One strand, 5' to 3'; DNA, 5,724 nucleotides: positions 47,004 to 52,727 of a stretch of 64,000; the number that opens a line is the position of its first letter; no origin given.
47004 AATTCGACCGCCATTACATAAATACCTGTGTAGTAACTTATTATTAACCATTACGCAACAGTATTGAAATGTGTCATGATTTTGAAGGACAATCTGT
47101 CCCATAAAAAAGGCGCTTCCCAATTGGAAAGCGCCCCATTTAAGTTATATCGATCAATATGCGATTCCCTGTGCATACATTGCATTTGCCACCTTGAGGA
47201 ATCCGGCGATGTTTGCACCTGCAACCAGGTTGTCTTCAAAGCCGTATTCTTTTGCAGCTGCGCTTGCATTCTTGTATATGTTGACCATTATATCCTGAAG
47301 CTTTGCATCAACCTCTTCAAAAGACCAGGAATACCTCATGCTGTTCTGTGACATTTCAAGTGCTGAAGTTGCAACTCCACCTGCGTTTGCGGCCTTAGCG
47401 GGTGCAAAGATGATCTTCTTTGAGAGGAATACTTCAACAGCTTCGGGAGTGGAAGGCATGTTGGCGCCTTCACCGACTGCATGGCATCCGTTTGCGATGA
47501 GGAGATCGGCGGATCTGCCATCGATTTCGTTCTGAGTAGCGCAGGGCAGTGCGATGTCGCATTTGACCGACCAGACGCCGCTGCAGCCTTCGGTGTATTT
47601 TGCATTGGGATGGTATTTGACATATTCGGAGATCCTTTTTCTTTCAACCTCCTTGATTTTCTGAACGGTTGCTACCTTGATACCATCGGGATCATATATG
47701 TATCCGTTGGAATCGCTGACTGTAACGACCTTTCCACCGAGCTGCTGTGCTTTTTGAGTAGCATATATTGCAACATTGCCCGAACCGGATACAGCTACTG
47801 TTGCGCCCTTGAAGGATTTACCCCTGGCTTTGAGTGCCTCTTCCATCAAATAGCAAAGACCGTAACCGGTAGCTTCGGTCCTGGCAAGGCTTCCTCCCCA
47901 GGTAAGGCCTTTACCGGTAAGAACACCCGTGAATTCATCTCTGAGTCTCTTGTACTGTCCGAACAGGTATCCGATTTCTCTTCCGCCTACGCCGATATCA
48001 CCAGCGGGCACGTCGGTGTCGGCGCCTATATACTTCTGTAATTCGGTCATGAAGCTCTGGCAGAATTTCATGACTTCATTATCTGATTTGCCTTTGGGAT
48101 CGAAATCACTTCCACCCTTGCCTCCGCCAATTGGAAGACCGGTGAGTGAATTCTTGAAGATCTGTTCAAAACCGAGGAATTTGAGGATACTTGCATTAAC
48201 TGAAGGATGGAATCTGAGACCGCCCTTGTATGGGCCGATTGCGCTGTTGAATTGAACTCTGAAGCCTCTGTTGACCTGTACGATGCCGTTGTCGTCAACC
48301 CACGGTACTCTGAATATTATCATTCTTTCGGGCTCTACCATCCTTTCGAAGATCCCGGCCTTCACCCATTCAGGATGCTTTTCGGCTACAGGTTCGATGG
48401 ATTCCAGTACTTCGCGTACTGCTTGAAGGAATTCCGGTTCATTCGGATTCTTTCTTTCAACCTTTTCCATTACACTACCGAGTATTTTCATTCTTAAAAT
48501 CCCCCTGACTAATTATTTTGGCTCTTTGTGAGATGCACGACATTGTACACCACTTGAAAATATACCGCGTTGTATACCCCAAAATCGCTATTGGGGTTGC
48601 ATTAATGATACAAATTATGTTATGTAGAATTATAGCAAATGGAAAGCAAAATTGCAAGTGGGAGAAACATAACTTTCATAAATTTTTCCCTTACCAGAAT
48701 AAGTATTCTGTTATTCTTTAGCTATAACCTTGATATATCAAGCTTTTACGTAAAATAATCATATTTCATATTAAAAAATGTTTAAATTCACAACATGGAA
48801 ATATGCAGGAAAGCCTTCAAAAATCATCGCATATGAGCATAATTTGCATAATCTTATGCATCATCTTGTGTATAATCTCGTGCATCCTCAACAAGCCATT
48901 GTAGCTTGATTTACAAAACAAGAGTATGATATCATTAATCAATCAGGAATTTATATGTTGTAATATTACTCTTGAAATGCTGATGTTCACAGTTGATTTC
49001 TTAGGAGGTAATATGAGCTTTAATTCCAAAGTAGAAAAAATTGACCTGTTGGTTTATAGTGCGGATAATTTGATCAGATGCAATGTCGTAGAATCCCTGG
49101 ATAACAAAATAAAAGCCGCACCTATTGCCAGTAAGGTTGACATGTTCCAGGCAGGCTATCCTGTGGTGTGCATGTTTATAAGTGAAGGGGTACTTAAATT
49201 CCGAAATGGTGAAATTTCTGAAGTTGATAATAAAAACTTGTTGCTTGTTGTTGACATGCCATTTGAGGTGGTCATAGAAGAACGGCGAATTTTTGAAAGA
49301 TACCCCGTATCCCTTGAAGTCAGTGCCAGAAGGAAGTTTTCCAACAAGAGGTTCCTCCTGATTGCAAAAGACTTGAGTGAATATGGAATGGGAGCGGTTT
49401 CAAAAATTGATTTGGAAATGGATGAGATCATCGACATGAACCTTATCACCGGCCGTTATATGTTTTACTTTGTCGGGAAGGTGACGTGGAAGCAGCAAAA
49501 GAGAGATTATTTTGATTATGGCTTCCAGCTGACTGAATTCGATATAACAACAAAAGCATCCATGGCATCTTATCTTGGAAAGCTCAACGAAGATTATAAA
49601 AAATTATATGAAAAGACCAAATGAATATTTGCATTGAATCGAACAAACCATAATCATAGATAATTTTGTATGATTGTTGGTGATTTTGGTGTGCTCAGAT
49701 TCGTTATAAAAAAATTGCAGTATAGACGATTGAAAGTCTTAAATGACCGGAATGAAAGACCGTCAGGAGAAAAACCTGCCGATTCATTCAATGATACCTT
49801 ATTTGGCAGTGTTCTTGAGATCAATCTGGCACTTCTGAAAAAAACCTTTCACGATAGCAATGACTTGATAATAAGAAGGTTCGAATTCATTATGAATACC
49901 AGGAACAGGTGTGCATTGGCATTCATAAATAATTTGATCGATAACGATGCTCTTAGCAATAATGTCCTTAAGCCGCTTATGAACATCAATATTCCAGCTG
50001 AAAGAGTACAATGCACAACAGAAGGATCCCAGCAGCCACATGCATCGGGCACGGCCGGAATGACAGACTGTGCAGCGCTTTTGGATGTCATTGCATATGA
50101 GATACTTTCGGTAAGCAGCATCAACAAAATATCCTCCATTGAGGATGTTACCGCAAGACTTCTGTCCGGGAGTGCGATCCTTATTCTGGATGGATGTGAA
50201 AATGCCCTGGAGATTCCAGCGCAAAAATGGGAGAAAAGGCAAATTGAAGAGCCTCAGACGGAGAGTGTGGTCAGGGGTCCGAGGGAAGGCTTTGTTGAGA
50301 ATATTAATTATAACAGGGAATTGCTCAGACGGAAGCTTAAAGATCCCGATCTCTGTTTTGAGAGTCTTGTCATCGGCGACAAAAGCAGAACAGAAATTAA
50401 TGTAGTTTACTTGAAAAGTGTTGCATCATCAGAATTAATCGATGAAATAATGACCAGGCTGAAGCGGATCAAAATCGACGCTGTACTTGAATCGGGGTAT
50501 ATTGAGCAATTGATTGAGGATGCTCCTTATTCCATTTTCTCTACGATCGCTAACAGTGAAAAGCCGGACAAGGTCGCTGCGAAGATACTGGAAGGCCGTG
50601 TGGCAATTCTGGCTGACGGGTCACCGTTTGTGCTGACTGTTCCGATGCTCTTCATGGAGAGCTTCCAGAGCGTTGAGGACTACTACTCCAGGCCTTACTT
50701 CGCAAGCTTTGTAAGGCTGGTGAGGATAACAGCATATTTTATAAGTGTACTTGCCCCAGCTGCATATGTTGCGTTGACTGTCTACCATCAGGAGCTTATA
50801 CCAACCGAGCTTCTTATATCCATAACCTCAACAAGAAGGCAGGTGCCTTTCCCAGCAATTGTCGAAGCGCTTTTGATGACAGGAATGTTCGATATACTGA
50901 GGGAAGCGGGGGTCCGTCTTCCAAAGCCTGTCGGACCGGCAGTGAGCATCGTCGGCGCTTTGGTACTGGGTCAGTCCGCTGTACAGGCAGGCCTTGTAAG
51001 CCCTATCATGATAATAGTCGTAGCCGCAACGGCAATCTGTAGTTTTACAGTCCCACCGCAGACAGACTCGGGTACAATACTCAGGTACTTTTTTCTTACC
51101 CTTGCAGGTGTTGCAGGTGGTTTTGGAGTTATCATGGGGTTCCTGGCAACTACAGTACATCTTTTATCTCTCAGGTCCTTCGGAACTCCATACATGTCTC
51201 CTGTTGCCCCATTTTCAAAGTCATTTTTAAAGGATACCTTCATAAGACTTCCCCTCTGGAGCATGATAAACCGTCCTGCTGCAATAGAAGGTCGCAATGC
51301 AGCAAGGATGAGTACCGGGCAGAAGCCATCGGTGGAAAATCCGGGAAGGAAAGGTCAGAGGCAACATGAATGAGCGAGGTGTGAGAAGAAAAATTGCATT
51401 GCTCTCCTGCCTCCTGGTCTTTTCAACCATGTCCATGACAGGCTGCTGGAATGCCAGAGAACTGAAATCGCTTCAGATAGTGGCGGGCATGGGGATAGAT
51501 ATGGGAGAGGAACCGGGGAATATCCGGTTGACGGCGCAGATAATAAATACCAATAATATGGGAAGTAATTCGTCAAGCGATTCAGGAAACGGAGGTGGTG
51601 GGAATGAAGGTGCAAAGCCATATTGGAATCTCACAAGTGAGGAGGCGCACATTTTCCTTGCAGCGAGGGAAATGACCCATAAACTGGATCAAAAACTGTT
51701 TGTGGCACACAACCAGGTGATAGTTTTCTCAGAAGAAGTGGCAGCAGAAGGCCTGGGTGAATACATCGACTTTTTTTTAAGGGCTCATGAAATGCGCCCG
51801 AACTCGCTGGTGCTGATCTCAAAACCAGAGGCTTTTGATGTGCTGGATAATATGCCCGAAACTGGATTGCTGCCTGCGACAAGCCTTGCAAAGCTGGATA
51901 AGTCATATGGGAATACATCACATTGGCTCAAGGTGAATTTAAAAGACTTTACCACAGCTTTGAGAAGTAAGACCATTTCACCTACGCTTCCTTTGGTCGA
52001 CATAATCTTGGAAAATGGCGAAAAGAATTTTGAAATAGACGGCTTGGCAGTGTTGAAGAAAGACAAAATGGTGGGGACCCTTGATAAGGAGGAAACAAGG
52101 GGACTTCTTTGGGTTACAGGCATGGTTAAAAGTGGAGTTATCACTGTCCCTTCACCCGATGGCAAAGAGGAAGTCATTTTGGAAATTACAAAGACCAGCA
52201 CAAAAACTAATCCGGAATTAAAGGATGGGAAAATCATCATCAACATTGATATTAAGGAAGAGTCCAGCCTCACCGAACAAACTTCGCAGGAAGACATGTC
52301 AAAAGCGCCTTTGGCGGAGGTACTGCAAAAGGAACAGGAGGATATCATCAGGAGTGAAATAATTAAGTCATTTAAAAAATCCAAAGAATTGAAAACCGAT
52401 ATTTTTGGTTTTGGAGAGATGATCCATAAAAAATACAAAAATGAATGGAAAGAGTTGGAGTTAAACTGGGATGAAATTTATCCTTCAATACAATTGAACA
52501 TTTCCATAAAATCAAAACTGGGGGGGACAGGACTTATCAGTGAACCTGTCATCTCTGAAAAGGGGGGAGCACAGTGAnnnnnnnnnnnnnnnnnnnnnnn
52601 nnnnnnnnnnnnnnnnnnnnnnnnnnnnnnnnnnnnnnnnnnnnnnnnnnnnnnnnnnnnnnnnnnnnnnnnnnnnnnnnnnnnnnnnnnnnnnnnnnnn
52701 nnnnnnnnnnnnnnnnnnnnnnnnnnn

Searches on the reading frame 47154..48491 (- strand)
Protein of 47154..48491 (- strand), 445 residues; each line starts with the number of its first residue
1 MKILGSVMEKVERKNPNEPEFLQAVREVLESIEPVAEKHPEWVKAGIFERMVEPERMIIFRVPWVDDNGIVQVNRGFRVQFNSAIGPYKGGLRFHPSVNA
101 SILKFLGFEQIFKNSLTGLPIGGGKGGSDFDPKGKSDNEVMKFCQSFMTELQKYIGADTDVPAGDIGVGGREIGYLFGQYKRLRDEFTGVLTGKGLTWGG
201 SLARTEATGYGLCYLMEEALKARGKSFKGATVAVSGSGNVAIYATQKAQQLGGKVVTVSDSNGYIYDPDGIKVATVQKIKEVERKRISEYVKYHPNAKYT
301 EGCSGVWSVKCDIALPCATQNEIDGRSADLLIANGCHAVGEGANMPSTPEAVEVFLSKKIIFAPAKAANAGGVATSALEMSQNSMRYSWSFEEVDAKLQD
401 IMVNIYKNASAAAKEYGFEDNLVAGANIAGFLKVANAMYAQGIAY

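Call 82: search_protein_families(library=pfam, proteins=[window:47154-48491:-], max_evalue=0.00001)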
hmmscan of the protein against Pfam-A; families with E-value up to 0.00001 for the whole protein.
window:47154-48491:- (445 aa): 2 families
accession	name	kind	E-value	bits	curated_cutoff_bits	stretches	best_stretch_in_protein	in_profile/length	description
PF00208.27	ELFV_dehydrog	-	4.7e-93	311.8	23.4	1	199-442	1-241/241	Glutamate/Leucine/Phenylalanine/Valine dehydrogenase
PF02812.23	ELFV_dehydrog_N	-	1.1e-52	177.5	25.3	1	54-181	1-128/129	Glu/Leu/Phe/Val dehydrogenase, dimerisation domain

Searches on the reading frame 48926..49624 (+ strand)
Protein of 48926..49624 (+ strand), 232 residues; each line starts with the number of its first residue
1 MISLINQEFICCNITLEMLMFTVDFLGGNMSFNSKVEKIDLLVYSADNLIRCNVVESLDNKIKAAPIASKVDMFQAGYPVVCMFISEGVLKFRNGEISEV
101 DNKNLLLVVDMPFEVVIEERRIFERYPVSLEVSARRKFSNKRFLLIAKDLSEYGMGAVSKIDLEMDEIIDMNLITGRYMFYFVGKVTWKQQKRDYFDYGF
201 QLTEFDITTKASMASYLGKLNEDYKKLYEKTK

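Call 82: search_protein_families(library=pfam, proteins=[window:48926-49624:+], max_evalue=0.00001)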
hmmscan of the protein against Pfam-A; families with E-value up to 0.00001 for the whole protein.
window:48926-49624:+ (232 aa): 1 family
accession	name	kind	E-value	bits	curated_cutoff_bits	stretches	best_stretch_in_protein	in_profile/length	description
PF07238.19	PilZ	-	4.5e-08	33.8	22.5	1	119-217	1-100/102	PilZ domain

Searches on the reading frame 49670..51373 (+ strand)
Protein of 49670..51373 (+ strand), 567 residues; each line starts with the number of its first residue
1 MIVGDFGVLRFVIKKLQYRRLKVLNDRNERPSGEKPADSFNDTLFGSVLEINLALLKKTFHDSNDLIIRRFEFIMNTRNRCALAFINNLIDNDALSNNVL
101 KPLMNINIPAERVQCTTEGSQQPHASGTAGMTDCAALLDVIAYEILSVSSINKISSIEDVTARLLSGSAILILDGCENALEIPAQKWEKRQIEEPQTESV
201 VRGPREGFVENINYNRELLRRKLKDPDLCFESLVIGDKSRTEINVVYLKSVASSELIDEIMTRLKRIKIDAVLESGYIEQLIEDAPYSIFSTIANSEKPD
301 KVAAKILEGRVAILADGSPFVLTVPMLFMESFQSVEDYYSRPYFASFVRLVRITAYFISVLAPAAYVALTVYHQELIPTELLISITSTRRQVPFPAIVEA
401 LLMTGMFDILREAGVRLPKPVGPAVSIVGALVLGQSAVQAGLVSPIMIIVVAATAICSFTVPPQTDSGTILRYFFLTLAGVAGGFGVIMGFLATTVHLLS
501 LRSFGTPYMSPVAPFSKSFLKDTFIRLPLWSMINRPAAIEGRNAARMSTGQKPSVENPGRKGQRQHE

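Call 82: search_protein_families(library=pfam, proteins=[window:49670-51373:+], max_evalue=0.00001)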
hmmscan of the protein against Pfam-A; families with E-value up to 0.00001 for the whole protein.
window:49670-51373:+ (567 aa): 1 family
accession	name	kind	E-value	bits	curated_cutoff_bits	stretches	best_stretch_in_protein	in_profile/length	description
PF03323.18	GerA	-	4.9e-179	596.1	27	1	56-537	3-465/466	Bacillus/Clostridium GerA spore germination protein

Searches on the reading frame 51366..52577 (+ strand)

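Call 82: search_protein_families(library=pfam, proteins=[window:51366-52577:+], max_evalue=0.00001)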
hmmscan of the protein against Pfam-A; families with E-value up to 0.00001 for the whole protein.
window:51366-52577:+ (403 aa): 2 families
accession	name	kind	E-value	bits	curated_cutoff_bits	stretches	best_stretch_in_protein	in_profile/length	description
PF05504.16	Spore_GerAC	-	1.5e-46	159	23.6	1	225-389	1-167/167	Spore germination B3/ GerAC like, C-terminal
PF25198.1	Spore_GerAC_N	-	2.2e-38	132.3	27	1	30-213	2-176/176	Spore germination protein N-terminal domain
